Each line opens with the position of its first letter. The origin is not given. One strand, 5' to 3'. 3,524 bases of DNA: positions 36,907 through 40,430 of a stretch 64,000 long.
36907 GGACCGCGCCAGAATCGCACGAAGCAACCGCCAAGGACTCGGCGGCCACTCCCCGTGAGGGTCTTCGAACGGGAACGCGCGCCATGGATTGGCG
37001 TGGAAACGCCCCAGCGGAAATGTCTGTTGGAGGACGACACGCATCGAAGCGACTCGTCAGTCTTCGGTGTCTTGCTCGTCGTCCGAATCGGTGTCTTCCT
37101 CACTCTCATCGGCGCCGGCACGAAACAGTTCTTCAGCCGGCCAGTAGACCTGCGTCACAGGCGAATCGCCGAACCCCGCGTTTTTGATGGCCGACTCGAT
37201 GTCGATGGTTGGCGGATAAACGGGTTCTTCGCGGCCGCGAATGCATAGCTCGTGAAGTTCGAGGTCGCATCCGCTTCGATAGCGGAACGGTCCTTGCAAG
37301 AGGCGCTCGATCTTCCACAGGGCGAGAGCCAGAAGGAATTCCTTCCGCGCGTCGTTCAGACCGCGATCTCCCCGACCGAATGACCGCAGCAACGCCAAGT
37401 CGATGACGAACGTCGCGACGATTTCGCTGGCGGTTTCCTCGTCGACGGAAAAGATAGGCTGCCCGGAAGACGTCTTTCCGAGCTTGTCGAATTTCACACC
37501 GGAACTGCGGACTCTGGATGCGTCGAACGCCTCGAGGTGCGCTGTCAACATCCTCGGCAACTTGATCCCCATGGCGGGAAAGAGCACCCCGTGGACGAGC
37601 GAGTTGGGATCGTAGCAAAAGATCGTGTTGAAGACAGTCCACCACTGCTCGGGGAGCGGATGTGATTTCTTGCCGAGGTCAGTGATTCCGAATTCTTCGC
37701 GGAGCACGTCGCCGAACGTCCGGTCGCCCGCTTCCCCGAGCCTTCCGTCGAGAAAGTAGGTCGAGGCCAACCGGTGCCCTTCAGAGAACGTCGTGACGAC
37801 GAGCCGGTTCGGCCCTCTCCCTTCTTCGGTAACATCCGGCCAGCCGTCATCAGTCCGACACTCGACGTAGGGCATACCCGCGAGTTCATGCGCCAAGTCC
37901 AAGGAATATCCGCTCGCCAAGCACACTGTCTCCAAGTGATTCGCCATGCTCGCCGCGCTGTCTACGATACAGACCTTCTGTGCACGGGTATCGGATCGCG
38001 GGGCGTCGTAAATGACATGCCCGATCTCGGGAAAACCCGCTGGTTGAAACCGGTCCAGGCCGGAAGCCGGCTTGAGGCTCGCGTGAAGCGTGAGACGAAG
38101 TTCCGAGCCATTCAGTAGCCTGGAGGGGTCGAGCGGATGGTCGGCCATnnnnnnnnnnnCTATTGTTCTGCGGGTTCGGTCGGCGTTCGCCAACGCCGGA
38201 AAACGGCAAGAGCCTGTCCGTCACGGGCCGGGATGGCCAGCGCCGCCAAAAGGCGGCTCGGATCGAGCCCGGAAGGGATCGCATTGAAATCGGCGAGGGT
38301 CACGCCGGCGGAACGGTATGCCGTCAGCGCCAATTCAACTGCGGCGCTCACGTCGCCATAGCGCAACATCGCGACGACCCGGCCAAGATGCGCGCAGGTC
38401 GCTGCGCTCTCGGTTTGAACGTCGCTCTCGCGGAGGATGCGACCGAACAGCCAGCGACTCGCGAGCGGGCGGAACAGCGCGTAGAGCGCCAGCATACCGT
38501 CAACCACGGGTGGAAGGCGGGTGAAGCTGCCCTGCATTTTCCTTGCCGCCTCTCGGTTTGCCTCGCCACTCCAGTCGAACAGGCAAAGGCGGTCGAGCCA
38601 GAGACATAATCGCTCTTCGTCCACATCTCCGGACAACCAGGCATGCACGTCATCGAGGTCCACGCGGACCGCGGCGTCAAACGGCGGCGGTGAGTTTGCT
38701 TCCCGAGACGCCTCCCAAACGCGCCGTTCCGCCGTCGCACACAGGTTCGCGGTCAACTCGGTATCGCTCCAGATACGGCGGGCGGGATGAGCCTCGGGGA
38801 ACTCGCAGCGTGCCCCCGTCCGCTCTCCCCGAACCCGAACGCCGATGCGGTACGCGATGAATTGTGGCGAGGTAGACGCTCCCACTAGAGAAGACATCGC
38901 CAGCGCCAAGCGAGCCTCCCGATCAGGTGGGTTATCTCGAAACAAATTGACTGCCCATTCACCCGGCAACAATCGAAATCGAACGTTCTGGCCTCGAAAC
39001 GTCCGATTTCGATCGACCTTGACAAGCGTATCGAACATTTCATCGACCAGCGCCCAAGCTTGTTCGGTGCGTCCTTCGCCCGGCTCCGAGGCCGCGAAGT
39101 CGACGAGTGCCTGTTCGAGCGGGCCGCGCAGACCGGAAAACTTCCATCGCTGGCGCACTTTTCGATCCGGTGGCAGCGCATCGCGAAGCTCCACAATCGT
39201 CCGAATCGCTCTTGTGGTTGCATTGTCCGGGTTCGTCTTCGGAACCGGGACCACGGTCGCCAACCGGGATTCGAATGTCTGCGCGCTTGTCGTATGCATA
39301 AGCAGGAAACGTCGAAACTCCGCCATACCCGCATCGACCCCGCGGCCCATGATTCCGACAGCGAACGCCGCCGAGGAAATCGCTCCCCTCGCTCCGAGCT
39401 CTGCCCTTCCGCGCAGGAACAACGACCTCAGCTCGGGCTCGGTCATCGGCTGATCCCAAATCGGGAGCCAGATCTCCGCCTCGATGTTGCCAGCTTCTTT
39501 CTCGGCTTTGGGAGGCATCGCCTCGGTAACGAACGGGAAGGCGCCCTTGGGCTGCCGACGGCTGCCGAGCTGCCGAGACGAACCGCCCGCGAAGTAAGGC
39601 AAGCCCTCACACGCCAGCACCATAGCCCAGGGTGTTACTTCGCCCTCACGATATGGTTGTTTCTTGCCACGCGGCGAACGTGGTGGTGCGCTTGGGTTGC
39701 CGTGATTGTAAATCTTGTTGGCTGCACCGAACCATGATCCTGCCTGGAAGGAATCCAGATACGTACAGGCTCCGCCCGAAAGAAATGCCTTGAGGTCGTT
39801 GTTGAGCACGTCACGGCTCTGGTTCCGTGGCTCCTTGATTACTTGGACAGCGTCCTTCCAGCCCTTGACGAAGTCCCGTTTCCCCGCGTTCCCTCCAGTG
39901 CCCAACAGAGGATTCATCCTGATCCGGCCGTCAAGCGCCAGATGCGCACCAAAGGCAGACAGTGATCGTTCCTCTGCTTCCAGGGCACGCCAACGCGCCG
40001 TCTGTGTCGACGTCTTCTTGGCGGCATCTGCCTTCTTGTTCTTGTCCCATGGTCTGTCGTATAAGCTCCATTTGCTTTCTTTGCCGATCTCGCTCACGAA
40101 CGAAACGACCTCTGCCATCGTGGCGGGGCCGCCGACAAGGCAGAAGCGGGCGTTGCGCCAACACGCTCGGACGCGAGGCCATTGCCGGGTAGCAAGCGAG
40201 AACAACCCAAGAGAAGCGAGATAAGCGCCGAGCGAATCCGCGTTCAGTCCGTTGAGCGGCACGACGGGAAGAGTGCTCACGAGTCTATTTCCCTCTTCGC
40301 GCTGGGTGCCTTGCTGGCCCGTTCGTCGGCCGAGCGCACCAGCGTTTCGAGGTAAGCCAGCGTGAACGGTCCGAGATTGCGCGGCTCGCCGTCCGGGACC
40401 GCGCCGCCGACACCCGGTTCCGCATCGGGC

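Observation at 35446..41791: Orphan type I-G (I-U) CRISPR-Cas interference module with no adaptation genes and no array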

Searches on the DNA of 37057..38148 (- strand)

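Call 71: search_with_rna_model(model_id=R1, sources=[L001, L002, L003, L004, L005, L006, L008, L010, L011, L013, L015, L016, L047, L048, L049], filters=default, max_evalue=1)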
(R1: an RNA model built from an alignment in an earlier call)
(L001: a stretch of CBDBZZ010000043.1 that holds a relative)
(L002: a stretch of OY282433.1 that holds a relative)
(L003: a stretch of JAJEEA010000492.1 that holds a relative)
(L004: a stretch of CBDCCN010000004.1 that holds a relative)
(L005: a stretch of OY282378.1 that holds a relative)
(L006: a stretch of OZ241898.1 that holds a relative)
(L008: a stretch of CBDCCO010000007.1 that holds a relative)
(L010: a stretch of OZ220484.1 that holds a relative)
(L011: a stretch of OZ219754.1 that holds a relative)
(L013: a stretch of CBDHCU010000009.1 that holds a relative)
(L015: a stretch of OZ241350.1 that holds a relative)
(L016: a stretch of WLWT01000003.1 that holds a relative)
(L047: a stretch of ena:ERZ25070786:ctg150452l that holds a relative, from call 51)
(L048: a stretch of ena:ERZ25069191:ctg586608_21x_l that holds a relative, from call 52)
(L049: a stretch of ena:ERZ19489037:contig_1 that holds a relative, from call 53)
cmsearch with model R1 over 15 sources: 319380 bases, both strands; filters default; matches with E-value up to 1: 1.
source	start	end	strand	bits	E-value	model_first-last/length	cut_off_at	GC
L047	19100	19130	-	14.9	0.88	1-36/36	no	0.74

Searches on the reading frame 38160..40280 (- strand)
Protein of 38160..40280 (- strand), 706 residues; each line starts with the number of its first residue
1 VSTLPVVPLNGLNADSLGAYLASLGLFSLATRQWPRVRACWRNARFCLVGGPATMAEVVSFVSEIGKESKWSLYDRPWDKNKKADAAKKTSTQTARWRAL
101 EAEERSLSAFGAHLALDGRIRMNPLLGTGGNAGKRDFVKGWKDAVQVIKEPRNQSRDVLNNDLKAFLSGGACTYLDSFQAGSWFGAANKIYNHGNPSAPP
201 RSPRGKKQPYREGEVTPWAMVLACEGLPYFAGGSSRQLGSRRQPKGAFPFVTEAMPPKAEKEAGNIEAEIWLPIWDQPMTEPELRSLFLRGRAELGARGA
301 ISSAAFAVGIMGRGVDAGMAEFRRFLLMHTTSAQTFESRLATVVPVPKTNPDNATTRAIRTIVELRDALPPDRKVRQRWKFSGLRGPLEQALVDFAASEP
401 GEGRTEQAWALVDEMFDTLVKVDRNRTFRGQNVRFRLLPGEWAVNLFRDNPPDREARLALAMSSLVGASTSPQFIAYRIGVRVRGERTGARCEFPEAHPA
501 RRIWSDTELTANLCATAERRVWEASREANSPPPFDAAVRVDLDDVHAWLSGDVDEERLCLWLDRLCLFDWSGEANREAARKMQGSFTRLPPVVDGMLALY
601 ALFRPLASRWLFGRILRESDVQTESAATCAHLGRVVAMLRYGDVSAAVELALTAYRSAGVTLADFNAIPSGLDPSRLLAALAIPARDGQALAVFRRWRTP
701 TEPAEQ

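Call 5: search_protein_families(library=ncbifam, proteins=[window:38160-40280:-], max_evalue=0.01)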
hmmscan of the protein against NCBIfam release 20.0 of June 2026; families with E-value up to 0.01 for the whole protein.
window:38160-40280:- (706 aa): 2 families
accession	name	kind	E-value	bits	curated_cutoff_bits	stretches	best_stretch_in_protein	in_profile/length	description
TIGR04113.1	cas_csx17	equivalog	2.4e-98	330.7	150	2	83-700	119-717/718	type I-G CRISPR-associated protein Cas8g1/Csx17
NF049934.1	adjac_Cas3_IG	equivalog_domain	4.2e-07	29.9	65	1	9-151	1-156/299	type I-G CRISPR-associated protein, Cas3-extension family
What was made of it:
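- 38160..40280 (-): cas8g / csx17 (large subunit), 706 aa, intact. Its GTG start overlaps the cas3 stop codon (GTGA). TIGR04113, 330.7 bits, cutoff 150 (call 5).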

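Call 6: search_protein_families(library=pfam, proteins=[window:38160-40280:-], max_evalue=0.01)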
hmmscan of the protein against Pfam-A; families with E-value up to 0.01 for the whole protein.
window:38160-40280:- (706 aa): 0 families

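Call 48: find_homologous_proteins(query=window:38160-40280:-, max_evalue=1e-20)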
Query window:38160-40280:- (706 aa): 855 proteins with E <= 1e-20 among 8000 candidates; the best 120 are listed.
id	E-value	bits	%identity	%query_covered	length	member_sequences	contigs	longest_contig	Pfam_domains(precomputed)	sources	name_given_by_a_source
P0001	0.0e+0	1484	100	92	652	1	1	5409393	-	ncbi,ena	-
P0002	0.0e+0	1211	76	100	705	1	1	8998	-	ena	-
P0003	0.0e+0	1208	76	100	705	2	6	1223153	-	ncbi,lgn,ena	-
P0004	0.0e+0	1208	76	100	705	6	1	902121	-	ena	-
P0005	0.0e+0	1206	77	100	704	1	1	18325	-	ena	-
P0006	0.0e+0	1206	78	100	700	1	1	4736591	-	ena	-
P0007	0.0e+0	1194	74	99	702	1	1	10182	-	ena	-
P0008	0.0e+0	1191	75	100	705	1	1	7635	-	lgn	-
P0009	0.0e+0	1191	75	100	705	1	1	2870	-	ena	-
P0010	0.0e+0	1189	74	100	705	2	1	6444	-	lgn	-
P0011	0.0e+0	1185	74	100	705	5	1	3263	-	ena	-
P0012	0.0e+0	1180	73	100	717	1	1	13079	-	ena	-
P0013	0.0e+0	1172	74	100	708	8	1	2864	-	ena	-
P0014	0.0e+0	1172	74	100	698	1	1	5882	-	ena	-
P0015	0.0e+0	1160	72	100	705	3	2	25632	-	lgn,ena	-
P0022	0.0e+0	1141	72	100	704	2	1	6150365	-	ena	-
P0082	3.0e-279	946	65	94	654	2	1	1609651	-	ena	-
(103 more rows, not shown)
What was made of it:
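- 38160..40280 (-): P0001 is 100% identical and lies on a 5,409,393-bp contig (call 48).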

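Call 49: find_encoding_contigs(protein=P0001, flank=10000, max_places=3)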
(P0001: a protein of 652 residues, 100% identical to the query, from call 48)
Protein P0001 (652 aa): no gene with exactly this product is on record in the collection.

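Call 50: list_cluster_members(proteins=[P0001])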
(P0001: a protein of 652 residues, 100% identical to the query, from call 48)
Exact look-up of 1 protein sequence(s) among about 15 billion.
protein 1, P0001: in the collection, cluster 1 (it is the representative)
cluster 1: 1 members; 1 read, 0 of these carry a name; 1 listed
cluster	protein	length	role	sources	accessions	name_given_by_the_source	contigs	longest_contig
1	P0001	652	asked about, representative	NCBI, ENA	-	-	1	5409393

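Call 51: find_encoding_contigs(protein=P0006, flank=10000, max_places=1)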
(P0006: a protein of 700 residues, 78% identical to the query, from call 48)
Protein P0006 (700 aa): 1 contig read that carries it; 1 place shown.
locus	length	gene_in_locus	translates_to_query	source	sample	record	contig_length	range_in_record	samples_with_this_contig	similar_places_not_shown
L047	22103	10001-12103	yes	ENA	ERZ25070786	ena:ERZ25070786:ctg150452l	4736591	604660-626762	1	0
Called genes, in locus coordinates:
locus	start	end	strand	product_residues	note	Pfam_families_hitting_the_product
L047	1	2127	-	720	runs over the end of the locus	PF00512:HisKA, PF02518:HATPase_c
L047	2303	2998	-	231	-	PF00072:Response_reg, PF00486:Trans_reg_C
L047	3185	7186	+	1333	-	PF04471:Mrr_cat (weak), PF13156:Mrr_cat_2, PF00270:DEAD, PF04851:ResIII, PF00271:Helicase_C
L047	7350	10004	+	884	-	PF00270:DEAD, PF22590:Cas3-like_C_2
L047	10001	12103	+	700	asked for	-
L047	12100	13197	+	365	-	PF09617:Cas_GSU0053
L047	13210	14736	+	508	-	-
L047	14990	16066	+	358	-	PF13191:AAA_16 (faint), PF13401:AAA_22 (faint)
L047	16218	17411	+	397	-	PF13191:AAA_16 (weak), PF13604:AAA_30 (weak), PF13401:AAA_22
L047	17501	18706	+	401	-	PF13191:AAA_16 (weak), PF13604:AAA_30 (weak), PF13401:AAA_22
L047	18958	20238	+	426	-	PF13191:AAA_16, PF13401:AAA_22 (weak)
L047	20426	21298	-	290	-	-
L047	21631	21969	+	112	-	PF01909:NTP_transf_2, PF18765:Polbeta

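Call 52: find_encoding_contigs(protein=P0004, flank=10000, max_places=1)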
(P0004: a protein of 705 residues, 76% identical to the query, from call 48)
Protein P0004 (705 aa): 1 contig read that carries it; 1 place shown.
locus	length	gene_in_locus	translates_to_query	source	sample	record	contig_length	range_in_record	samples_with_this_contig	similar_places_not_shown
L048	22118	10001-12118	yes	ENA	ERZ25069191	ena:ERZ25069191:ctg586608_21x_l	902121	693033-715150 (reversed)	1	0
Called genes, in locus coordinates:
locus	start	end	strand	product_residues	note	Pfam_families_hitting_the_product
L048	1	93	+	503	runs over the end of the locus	PF00291:PALP, PF00585:Thr_dehydrat_C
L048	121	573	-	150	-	PF01878:EVE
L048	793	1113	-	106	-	PF05164:ZapA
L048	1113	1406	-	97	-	PF06005:ZapB (weak)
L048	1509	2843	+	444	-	PF05195:AMP_N, PF00557:Peptidase_M24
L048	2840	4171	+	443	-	PF01266:DAO (weak), PF01494:FAD_binding_3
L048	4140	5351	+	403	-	PF01494:FAD_binding_3, PF13450:NAD_binding_8 (faint)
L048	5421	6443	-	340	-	PF04754:Transposase_31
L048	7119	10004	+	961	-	PF00270:DEAD, PF22590:Cas3-like_C_2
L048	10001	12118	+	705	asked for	-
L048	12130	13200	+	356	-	PF09617:Cas_GSU0053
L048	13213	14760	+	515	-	-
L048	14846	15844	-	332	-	PF04754:Transposase_31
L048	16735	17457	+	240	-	-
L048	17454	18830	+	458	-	PF09609:Cas_GSU0054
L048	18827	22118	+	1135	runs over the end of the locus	PF22590:Cas3-like_C_2, PF18019:Cas3_HD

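Call 53: find_encoding_contigs(protein=P0022, flank=10000, max_places=1)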
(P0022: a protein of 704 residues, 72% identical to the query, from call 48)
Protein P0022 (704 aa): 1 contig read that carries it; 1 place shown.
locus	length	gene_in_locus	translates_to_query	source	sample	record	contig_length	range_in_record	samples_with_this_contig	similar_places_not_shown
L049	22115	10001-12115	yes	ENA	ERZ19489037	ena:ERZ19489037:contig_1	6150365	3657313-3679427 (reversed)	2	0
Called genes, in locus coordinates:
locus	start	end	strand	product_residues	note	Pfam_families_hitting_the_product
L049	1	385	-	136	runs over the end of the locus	PF01850:PIN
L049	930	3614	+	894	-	PF01979:Amidohydro_1, PF07969:Amidohydro_3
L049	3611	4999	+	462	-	PF01979:Amidohydro_1, PF07969:Amidohydro_3 (weak)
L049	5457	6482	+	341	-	-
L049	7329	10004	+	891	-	PF00270:DEAD, PF22590:Cas3-like_C_2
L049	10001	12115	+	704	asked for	-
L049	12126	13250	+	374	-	PF09617:Cas_GSU0053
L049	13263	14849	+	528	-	-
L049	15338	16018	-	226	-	-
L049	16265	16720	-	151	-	PF18735:HEPN_RiboL-PSP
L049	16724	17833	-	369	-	PF03235:GmrSD_N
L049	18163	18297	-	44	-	-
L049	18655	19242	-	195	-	PF05685:Uma2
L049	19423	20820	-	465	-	PF02470:MlaD, PF06103:DUF948 (faint)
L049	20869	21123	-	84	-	PF05016:ParE_toxin (weak)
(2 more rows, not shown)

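Call 62: find_encoding_contigs(protein=P0082, flank=10000, max_places=1)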
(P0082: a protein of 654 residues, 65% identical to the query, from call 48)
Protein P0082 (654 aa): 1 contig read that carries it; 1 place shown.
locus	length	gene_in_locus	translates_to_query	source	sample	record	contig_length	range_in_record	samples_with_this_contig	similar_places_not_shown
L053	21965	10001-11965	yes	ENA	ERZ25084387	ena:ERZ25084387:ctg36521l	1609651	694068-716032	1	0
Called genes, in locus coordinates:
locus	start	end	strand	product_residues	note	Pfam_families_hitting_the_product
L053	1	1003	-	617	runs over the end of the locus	PF25145:NfeD1b_N, PF24961:NfeD_membrane, PF01957:NfeD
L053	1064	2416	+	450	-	PF01474:DAHP_synth_2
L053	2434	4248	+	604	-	PF01541:GIY-YIG, PF27096:UvrC_M, PF02151:UVR, PF22920:UvrC_RNaseH, PF08459:UvrC_RNaseH_dom, PF14520:HHH_5, PF12826:HHH_2 (weak)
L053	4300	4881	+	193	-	PF01066:CDP-OH_P_transf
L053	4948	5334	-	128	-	PF07798:CCDC90-like (faint)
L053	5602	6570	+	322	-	PF08279:HTH_11, PF13280:WYL, PF25583:WCX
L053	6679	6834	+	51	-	-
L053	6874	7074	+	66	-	-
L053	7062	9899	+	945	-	PF00270:DEAD, PF22590:Cas3-like_C_2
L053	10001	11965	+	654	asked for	-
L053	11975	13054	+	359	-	PF09617:Cas_GSU0053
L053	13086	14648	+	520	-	-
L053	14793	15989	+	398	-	PF13191:AAA_16, PF13401:AAA_22 (weak)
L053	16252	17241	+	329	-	PF13191:AAA_16, PF13401:AAA_22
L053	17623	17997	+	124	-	PF09820:AAA-ATPase_like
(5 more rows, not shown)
